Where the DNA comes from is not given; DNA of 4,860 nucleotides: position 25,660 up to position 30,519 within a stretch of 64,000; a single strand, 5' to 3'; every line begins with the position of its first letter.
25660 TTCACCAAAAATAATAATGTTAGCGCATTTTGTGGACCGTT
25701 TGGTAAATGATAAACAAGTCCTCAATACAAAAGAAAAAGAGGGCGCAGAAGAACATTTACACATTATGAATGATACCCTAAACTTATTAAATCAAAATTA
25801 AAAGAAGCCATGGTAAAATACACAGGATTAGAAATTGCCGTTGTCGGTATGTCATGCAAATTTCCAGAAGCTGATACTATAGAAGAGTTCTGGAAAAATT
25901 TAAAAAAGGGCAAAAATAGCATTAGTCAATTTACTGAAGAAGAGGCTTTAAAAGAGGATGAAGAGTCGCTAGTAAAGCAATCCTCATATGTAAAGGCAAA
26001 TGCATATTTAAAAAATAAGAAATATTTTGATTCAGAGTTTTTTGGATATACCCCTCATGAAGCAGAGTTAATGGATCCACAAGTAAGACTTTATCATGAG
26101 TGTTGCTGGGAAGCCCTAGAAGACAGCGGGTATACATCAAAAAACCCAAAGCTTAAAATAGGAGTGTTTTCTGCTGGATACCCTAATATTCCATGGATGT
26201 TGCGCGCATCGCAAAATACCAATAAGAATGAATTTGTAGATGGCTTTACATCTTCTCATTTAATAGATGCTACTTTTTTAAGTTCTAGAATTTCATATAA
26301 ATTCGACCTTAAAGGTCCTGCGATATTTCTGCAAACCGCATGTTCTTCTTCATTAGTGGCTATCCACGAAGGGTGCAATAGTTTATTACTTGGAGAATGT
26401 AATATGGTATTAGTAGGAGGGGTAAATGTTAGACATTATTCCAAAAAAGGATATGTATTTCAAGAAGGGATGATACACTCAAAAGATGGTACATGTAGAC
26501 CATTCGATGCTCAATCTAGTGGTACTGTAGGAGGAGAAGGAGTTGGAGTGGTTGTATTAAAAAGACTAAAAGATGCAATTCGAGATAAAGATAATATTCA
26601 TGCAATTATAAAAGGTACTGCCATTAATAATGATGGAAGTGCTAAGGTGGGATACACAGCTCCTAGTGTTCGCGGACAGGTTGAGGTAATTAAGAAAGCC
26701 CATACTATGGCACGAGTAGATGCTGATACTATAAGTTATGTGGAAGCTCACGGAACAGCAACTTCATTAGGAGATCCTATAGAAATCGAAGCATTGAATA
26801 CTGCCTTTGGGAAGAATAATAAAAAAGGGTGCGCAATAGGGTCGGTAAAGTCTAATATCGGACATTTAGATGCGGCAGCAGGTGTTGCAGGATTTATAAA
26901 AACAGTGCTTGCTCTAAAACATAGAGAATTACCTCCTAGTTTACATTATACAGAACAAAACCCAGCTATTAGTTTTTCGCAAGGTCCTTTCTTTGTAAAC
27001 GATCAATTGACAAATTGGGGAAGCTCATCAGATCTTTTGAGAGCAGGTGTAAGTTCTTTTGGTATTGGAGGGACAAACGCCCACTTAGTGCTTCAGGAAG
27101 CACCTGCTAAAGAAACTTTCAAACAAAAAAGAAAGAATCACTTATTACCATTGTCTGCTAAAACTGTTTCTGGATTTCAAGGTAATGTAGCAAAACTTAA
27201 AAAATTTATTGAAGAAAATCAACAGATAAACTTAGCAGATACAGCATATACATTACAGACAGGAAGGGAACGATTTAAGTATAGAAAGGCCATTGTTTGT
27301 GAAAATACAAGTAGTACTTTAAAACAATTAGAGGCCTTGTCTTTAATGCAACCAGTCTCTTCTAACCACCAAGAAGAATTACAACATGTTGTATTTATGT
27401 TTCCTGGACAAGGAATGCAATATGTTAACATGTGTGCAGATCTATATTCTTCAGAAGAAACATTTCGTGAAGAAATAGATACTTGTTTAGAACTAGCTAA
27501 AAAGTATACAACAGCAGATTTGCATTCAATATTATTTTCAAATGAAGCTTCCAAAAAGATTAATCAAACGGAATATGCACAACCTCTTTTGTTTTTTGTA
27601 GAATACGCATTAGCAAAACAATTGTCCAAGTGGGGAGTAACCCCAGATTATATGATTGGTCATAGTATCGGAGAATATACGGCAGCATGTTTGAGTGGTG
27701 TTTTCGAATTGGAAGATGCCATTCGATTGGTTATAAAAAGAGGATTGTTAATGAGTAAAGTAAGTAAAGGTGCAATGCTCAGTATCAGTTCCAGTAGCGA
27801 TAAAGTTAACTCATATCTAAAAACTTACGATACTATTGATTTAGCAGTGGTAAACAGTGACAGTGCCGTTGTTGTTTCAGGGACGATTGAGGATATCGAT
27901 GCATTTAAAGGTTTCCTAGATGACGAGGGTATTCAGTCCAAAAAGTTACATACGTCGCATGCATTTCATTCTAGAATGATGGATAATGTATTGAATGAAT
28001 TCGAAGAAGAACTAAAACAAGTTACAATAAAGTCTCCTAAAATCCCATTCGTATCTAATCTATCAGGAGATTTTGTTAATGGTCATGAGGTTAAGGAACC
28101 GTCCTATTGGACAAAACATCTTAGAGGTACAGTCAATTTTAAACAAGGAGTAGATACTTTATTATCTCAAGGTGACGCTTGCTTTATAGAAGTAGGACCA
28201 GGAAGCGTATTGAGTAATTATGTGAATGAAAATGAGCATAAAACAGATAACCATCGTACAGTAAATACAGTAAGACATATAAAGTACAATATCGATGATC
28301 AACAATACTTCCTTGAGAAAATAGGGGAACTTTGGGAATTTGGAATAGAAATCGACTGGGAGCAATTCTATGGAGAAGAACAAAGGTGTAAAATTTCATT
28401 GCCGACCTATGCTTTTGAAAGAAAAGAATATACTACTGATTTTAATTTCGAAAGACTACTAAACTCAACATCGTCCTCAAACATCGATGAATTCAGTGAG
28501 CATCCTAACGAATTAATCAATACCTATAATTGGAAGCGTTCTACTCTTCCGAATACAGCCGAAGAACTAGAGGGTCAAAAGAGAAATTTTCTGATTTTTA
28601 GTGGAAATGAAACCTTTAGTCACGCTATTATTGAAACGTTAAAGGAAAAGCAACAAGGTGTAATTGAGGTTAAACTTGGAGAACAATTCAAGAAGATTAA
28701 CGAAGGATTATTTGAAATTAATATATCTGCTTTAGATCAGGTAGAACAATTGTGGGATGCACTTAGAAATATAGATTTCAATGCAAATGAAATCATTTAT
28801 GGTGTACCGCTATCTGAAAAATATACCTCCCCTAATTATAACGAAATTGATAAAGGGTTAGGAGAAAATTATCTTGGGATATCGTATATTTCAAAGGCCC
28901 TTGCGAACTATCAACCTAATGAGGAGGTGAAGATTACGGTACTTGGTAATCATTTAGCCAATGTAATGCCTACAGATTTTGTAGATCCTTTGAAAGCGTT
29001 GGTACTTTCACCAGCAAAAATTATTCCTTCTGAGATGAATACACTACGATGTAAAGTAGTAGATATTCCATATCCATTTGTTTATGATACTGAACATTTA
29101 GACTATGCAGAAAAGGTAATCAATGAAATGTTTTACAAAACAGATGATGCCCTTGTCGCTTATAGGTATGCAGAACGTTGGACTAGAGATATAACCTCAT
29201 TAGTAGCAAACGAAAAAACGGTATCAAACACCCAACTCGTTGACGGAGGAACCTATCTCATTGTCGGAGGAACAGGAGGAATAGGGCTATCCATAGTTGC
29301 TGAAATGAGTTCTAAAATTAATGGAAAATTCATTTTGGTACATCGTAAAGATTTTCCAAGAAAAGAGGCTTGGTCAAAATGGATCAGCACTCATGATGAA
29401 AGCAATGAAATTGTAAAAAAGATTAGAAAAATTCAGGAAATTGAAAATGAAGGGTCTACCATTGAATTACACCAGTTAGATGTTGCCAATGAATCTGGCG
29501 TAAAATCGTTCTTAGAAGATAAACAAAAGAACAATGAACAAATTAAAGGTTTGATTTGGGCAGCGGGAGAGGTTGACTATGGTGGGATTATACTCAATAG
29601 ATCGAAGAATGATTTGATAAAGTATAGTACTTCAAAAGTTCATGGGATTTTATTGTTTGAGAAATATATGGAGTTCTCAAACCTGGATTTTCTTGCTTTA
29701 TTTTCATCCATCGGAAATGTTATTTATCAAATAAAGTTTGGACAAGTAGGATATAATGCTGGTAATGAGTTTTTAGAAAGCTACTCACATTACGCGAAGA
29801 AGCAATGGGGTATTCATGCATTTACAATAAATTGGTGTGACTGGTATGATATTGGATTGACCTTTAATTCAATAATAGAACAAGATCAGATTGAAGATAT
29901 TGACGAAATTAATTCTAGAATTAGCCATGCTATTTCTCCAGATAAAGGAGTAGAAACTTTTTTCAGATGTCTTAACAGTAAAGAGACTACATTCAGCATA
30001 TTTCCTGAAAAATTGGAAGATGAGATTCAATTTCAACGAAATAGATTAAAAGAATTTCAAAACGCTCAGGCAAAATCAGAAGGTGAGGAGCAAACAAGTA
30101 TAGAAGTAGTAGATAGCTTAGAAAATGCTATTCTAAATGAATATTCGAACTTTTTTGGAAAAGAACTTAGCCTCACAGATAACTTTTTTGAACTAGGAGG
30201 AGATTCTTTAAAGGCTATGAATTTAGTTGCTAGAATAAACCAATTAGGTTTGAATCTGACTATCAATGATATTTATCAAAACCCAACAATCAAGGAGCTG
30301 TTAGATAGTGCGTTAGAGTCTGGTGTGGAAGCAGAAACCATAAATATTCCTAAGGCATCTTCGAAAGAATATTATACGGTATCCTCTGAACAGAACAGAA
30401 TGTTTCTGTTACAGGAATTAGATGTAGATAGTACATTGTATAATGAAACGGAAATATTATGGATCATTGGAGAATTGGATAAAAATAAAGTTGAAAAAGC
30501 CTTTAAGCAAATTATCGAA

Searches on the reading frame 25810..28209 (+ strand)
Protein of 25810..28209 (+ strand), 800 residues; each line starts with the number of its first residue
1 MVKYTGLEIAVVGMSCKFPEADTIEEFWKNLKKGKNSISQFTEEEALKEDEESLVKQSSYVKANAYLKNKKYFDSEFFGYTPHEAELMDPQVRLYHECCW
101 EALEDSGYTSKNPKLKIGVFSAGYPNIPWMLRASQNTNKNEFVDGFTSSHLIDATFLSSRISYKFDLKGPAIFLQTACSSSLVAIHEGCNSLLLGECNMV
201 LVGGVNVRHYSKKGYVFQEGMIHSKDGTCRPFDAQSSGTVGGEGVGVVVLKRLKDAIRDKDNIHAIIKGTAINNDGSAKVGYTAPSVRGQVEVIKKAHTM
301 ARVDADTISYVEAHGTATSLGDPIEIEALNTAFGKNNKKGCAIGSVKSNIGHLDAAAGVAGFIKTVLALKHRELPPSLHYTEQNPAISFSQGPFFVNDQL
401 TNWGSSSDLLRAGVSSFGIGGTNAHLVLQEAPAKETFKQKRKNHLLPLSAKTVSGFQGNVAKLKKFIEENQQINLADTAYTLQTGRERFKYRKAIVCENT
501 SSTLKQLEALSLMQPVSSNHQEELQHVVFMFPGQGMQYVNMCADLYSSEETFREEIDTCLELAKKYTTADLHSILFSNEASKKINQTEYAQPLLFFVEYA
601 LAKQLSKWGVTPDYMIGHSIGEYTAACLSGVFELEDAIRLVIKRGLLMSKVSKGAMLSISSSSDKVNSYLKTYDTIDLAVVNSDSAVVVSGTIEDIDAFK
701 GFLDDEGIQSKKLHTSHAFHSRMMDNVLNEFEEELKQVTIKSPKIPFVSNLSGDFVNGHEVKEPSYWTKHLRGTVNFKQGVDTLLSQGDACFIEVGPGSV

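Call 31: search_protein_families(library=pfam, proteins=[window:25810-28209:+], max_evalue=0.0001)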
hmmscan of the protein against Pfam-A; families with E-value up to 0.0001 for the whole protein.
window:25810-28209:+ (800 aa): 6 families
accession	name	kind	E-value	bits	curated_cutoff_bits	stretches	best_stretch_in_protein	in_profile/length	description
PF00109.32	ketoacyl-synt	-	4.8e-72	243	20.8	1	8-256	3-252/252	Beta-ketoacyl synthase, N-terminal domain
PF00698.26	Acyl_transf_1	-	7e-50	170.7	32.7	1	528-798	1-268/319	Acyl transferase domain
PF02801.28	Ketoacyl-synt_C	-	2.1e-44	150.8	20.8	1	264-380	1-118/119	Beta-ketoacyl synthase, C-terminal domain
PF22621.2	CurL-like_PKS_C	-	1e-19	70.7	27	1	444-507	1-64/64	CurL-like, PKS C-terminal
PF16197.11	KAsynt_C_assoc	-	1.1e-18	68.1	33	1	384-495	2-110/111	Ketoacyl-synthetase C-terminal extension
PF22336.2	RhiE-like_linker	-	2.8e-16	59.7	27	1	448-510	2-63/67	RhiE-like, KS-MAT linker domain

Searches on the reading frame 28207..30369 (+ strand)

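Call 31: search_protein_families(library=pfam, proteins=[window:28207-30369:+], max_evalue=0.0001)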
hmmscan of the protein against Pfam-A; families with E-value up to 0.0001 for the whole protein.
window:28207-30369:+ (721 aa): 3 families
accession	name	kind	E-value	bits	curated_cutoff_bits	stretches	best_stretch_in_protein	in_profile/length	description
PF08659.16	KR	-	9e-31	107.6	22.6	1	348-546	1-178/180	KR domain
PF00550.31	PP-binding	-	6.9e-13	49.1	20.8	1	652-700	16-65/67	Phosphopantetheine attachment site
PF21394.3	Beta-ketacyl_N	-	5.7e-12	46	26.9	1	127-288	2-154/170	Beta-ketoacyl synthase-like, N-terminal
